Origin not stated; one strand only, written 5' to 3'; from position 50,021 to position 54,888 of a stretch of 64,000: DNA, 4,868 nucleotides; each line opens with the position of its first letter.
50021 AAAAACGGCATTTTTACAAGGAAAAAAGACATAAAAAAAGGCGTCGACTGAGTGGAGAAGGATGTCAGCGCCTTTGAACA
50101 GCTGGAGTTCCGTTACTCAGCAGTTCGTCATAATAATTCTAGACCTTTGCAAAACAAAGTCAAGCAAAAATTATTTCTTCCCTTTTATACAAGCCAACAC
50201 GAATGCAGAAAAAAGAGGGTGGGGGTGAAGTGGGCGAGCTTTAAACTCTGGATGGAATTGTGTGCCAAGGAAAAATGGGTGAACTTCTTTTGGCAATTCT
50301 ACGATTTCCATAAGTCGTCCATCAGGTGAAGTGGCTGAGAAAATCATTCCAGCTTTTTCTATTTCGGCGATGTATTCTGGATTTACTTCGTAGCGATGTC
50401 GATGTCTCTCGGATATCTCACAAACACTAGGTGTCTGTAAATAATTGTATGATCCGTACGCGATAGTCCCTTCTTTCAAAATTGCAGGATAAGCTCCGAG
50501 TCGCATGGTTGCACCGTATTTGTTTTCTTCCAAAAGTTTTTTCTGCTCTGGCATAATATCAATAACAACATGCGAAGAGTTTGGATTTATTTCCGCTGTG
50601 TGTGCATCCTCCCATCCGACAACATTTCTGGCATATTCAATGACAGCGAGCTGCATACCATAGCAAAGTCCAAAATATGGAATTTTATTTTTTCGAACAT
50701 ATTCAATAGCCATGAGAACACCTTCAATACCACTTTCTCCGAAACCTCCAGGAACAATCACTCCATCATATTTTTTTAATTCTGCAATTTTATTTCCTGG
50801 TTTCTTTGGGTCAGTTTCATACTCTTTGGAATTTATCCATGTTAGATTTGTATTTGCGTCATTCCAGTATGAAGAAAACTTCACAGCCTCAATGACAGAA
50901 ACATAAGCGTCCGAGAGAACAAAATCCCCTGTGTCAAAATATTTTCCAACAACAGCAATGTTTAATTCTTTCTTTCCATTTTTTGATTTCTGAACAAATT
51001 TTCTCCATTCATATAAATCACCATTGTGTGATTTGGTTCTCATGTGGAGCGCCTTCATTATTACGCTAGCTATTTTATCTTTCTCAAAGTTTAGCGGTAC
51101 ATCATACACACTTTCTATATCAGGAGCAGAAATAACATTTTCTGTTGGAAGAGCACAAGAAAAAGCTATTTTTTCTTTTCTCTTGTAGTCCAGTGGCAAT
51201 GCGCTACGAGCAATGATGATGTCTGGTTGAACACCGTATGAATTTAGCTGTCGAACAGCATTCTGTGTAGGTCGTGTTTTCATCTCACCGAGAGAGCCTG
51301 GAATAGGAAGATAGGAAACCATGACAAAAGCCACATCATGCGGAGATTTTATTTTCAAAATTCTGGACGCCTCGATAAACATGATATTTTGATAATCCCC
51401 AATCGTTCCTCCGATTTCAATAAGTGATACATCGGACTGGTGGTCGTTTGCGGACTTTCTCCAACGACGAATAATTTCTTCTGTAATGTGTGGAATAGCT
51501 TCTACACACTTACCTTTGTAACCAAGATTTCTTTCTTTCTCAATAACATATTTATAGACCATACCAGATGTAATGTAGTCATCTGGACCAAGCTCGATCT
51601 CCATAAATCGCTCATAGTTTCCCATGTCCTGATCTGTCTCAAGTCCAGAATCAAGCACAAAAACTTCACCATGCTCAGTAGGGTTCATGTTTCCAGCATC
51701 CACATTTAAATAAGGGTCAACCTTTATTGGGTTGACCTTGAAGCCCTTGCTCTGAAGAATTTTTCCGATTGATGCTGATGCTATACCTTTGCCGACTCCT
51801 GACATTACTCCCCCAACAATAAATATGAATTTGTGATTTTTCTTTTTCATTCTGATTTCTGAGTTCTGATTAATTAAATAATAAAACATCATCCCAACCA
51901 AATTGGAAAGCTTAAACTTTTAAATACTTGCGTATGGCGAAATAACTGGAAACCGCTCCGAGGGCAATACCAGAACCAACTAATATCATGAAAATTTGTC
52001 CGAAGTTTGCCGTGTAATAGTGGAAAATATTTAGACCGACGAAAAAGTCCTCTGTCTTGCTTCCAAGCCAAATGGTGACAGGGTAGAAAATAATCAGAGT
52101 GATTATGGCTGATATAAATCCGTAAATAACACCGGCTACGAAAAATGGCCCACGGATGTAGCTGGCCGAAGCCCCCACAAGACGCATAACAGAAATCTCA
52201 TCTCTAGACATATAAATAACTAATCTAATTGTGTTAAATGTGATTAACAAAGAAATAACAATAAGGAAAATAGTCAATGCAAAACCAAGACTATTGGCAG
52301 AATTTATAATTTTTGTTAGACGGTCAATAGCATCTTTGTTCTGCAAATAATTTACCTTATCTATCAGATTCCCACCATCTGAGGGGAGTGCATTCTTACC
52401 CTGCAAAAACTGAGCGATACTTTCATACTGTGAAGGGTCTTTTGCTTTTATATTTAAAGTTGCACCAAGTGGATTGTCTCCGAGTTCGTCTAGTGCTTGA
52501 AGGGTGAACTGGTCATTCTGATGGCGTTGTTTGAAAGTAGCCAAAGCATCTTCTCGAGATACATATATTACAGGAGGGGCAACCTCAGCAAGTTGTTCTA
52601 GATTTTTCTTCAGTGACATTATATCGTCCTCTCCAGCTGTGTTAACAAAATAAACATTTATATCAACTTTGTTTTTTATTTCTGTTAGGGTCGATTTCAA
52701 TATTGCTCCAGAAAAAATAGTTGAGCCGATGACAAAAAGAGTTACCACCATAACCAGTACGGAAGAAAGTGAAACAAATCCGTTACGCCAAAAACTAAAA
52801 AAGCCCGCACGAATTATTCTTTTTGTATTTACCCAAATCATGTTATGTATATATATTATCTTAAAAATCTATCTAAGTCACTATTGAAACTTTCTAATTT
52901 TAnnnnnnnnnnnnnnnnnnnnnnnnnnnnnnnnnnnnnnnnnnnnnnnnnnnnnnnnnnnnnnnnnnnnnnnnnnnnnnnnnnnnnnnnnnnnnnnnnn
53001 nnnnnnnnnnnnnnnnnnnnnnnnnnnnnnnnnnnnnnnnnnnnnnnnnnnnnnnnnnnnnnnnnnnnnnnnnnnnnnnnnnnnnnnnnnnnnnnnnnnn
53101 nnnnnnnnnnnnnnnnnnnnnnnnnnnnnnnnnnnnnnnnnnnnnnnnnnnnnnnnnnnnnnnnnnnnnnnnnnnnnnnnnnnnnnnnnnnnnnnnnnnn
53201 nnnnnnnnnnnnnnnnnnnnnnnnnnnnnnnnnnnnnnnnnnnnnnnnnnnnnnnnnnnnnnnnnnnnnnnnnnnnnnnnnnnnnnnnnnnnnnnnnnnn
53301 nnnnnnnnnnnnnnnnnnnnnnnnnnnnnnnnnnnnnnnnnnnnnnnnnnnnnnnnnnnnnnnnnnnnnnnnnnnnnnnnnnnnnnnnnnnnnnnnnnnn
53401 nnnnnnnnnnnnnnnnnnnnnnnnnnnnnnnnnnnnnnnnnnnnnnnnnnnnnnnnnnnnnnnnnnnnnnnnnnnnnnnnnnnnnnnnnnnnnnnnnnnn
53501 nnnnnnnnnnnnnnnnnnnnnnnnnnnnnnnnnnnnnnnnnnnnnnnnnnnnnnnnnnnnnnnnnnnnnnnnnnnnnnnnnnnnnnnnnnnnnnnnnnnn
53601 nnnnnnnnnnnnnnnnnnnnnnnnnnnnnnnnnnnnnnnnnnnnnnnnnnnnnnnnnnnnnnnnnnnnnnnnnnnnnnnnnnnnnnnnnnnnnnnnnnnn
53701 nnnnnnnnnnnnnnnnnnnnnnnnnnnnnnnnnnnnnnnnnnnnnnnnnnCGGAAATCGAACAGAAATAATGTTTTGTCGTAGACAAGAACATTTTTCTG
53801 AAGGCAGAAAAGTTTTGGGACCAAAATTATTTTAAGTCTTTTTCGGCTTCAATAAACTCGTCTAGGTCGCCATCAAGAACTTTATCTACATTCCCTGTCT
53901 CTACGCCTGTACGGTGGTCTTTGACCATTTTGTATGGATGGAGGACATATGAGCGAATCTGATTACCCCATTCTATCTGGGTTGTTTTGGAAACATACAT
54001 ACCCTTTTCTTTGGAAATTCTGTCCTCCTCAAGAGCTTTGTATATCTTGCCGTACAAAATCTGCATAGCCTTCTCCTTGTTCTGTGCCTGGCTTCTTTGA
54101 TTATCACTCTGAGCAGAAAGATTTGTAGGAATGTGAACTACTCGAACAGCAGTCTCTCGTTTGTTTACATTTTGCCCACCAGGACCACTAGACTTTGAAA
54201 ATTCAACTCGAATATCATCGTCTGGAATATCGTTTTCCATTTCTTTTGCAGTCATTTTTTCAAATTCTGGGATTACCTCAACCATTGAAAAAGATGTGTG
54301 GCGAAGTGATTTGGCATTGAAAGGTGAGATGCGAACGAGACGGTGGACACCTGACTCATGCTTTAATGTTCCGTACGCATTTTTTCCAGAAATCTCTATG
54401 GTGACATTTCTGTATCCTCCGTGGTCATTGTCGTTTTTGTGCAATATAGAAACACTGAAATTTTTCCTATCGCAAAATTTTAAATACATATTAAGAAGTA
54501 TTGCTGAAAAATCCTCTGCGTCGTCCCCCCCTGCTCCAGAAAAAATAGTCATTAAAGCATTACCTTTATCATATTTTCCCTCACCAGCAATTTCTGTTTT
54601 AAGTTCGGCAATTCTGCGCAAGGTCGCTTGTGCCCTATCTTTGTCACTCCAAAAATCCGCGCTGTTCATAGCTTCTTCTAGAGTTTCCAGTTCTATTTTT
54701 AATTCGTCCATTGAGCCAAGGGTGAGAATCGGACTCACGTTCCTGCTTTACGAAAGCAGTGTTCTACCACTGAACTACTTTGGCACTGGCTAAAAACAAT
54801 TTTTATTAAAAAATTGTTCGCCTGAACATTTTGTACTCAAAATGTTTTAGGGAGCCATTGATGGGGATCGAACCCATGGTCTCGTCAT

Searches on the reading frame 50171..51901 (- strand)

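Call 83: search_protein_families(library=pfam, proteins=[window:50171-51901:-], max_evalue=0.00001)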
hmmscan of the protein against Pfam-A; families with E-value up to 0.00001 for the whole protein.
window:50171-51901:- (576 aa): 2 families
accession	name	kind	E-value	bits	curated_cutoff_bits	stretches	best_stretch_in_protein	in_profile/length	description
PF06418.20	CTP_synth_N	-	1.1e-99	333.6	26.1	1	24-287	1-265/265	CTP synthase N-terminus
PF00117.34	GATase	-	2.2e-34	119.2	22.8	1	329-568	2-188/190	Glutamine amidotransferase class-I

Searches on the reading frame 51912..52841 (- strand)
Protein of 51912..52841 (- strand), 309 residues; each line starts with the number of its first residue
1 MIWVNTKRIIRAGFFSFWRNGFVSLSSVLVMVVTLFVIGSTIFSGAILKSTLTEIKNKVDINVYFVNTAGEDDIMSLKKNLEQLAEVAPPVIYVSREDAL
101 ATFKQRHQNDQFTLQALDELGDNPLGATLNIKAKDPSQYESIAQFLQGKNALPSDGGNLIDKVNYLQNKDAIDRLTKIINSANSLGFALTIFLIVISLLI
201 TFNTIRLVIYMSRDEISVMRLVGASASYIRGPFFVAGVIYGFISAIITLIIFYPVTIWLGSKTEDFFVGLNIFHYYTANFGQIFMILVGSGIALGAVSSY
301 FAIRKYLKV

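Call 83: search_protein_families(library=pfam, proteins=[window:51912-52841:-], max_evalue=0.00001)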
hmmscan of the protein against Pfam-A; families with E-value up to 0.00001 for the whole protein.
window:51912-52841:- (309 aa): 2 families
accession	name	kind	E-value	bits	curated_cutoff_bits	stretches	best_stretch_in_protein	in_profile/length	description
PF18075.7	FtsX_ECD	-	2.7e-14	54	23.5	1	59-148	1-89/96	FtsX extracellular domain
PF02687.27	FtsX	-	6.8e-10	39.5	25.5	1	188-306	2-119/120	FtsX-like permease C-terminal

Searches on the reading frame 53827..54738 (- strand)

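Call 83: search_protein_families(library=pfam, proteins=[window:53827-54738:-], max_evalue=0.00001)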
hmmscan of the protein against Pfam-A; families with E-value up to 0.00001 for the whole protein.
window:53827-54738:- (303 aa): 2 families
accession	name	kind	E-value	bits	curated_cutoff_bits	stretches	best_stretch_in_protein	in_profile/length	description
PF03462.23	PCRF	-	1.4e-40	139.6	24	1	45-153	86-194/194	PCRF domain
PF00472.26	RF-1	-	4.7e-35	120.5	35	1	166-276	2-116/116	RF-1 domain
